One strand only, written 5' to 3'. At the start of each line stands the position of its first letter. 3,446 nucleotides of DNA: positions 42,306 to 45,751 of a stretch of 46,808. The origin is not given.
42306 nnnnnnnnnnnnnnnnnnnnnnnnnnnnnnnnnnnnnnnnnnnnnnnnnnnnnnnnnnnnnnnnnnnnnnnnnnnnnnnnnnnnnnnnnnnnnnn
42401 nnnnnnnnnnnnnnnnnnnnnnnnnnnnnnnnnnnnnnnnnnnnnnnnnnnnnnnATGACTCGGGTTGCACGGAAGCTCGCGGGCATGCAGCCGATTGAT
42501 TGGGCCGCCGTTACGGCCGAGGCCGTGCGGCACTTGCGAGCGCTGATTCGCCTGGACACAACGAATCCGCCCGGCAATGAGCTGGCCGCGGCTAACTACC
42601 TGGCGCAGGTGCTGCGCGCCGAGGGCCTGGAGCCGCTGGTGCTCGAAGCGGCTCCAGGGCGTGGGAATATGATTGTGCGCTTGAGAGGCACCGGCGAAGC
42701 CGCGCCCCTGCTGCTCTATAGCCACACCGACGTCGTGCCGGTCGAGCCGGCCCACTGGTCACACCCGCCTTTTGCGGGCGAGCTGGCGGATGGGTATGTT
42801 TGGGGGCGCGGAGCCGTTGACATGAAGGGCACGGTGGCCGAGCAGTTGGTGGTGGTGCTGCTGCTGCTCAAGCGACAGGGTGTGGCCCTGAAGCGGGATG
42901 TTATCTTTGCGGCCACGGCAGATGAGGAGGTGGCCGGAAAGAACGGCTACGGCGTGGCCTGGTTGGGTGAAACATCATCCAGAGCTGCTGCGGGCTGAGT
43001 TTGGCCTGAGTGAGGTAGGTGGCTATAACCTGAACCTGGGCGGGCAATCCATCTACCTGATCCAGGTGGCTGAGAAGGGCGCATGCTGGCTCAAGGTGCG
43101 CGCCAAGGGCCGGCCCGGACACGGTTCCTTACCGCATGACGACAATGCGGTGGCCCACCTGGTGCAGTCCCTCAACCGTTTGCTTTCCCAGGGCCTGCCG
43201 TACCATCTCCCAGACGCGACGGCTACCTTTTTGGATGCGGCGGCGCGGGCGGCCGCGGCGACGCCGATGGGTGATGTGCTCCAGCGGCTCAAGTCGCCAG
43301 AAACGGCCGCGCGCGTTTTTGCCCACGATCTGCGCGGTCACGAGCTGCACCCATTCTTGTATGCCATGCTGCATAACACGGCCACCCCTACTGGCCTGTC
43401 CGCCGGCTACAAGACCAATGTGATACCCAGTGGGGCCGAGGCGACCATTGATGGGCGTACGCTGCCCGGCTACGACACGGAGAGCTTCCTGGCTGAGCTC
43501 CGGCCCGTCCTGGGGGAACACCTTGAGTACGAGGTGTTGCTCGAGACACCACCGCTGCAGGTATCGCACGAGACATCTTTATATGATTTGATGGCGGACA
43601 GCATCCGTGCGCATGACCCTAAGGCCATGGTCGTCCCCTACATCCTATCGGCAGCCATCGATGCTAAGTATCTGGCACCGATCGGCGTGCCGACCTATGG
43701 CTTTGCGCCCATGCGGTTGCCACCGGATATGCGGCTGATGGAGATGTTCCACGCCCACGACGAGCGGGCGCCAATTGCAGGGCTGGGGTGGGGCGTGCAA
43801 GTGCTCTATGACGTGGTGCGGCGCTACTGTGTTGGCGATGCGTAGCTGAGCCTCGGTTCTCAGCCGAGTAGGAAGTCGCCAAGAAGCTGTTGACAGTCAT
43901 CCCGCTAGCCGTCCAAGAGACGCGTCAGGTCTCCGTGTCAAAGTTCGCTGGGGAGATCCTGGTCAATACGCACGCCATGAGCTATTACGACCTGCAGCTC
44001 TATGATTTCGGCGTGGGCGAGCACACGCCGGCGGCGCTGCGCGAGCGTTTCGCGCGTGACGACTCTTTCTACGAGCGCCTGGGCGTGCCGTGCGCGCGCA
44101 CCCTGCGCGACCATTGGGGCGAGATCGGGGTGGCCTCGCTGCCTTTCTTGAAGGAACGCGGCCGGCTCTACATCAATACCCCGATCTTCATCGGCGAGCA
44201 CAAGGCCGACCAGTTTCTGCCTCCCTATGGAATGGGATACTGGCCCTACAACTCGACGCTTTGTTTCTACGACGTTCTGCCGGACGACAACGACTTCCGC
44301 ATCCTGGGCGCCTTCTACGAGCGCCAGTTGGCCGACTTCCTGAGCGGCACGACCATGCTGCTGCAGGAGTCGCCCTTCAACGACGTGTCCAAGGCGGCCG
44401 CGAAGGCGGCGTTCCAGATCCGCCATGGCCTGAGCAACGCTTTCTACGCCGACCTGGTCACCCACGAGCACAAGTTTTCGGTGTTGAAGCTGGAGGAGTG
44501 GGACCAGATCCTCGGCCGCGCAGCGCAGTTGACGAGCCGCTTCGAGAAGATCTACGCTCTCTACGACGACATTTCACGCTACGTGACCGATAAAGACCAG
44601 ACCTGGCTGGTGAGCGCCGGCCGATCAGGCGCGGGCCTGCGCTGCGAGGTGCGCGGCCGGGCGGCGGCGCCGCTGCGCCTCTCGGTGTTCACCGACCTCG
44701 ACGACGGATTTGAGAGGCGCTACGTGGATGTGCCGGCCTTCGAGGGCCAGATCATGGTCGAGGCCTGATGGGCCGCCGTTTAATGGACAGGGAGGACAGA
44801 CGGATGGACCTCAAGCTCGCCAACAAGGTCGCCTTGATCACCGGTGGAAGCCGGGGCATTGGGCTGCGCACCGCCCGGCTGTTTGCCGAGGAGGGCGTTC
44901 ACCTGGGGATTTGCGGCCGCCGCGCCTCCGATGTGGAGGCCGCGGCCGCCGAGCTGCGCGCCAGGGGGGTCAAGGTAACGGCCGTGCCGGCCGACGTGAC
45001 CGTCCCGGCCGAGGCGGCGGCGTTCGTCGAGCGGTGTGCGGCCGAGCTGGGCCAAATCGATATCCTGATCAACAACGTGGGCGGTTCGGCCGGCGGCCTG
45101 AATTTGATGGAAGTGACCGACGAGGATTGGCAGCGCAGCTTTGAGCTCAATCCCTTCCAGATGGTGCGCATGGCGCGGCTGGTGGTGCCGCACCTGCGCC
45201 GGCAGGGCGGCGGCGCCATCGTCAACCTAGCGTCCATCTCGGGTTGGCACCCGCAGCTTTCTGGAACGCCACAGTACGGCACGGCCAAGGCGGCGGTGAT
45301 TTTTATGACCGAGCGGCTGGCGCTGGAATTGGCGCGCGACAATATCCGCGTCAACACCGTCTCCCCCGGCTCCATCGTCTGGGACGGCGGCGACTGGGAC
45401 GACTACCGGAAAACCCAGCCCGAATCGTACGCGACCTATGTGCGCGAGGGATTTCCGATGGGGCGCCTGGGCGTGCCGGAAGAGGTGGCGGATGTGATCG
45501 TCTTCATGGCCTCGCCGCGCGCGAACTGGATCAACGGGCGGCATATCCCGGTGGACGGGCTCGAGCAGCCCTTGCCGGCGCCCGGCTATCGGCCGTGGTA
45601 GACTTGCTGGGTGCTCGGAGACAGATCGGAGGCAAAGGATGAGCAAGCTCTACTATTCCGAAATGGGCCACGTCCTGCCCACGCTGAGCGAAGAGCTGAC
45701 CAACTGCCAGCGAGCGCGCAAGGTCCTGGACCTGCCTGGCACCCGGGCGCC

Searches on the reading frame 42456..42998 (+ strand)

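Call 16: search_protein_families(library=pfam, proteins=[window:42456-42998:+], max_evalue=0.001)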
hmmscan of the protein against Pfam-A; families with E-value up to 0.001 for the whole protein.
window:42456-42998:+ (180 aa): 2 families
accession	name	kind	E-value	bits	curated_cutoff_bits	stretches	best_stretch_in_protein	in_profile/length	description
PF01546.33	Peptidase_M20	-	2.2e-17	64.1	24.6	1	86-168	1-77/206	Peptidase family M20/M25/M40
PF04389.22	Peptidase_M28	-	1.1e-05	25.7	21.3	1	71-159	1-68/193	Peptidase family M28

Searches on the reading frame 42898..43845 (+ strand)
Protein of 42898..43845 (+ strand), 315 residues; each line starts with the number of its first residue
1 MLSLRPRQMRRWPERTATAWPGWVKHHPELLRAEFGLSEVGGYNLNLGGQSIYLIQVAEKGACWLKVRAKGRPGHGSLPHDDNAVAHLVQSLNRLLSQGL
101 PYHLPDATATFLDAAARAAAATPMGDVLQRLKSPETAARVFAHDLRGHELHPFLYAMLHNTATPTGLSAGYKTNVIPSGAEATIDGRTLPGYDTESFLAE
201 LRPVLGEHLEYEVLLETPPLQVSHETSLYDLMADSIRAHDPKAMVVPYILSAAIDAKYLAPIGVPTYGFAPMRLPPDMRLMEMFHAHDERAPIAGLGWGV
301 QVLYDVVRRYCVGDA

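Call 16: search_protein_families(library=pfam, proteins=[window:42898-43845:+], max_evalue=0.001)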
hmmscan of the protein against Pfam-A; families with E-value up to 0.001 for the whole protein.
window:42898-43845:+ (315 aa): 2 families
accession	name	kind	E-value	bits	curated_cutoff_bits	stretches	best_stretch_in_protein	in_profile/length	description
PF07687.19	M20_dimer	-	4.6e-15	55.9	21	1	57-209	1-103/107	Peptidase dimerisation domain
PF01546.33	Peptidase_M20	-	0.00093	19.6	24.6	0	163-308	112-205/206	Peptidase family M20/M25/M40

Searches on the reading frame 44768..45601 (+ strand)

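Call 16: search_protein_families(library=pfam, proteins=[window:44768-45601:+], max_evalue=0.001)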
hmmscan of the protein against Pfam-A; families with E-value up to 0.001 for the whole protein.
window:44768-45601:+ (277 aa): 4 families
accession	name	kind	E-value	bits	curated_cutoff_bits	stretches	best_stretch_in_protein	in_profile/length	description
PF00106.31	adh_short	-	6.6e-51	173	26.6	1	20-203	1-182/195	short chain dehydrogenase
PF13561.12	adh_short_C2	-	3e-50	171.5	27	1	29-264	6-233/236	Enoyl-(Acyl carrier protein) reductase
PF08659.16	KR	-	3.4e-12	47.1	22.6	1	22-126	3-110/180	KR domain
PF23441.1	SDR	-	0.00015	21.7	27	1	16-210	4-199/258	SDR-like rossmann domain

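Call 65: search_protein_families(library=ncbifam, proteins=[window:44768-45601:+], max_evalue=0.00001)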
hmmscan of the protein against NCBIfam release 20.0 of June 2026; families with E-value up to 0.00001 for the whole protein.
window:44768-45601:+ (277 aa): 227 families (the best 25 are shown)
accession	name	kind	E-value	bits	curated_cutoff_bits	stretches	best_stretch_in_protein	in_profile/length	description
NF005559.1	PRK07231.1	subfamily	1.4e-62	211.4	215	1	17-264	2-245/249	glucose 1-dehydrogenase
NF009466.0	PRK12826.1-2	subfamily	2.8e-54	184.2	222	1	19-266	3-244/248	3-oxoacyl-ACP reductase FabG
NF004791.0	PRK06138.1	equivalog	2.8e-54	184.1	312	1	16-264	2-247/252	SDR family oxidoreductase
NF052558.1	MBtsdlDhBudC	equivalog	3.4e-54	184.1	270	1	18-264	2-239/250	meso-2,3-butanediol dehydrogenase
NF005095.0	PRK06523.1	subfamily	3.7e-52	177.4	231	1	13-264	4-255/261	oxidoreductase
NF006070.0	PRK08213.1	subfamily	1.8e-50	171.9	279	1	15-264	8-254/259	gluconate 5-dehydrogenase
NF004198.0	PRK05653.1-3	equivalog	1.1e-49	169.2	296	1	17-264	5-244/248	3-oxoacyl-ACP reductase FabG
NF005469.0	PRK07063.1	equivalog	1.4e-49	169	306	1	16-264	4-252/260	SDR family oxidoreductase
NF004818.0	PRK06172.1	equivalog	3.5e-49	167.4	336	1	13-264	1-248/253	SDR family oxidoreductase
NF005893.0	PRK07856.1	equivalog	1.7e-48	165.2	255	1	13-264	3-239/255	SDR family oxidoreductase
NF006693.0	PRK09242.1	equivalog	3.2e-48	164.1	328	1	15-264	6-251/258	SDR family oxidoreductase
NF004779.0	PRK06125.1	subfamily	4.1e-48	164.1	261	1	13-264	1-251/259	short-chain dehydrogenase/reductase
NF049979.1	AlphHSDSHdhA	equivalog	6.5e-48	163.4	350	1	17-264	1-244/258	7alpha-hydroxysteroid dehydrogenase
NF009468.0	PRK12826.1-4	equivalog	1e-47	163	318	1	16-264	4-245/256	SDR family oxidoreductase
NF005873.0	PRK07814.1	equivalog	1.4e-47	162.4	346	1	15-264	6-249/263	SDR family oxidoreductase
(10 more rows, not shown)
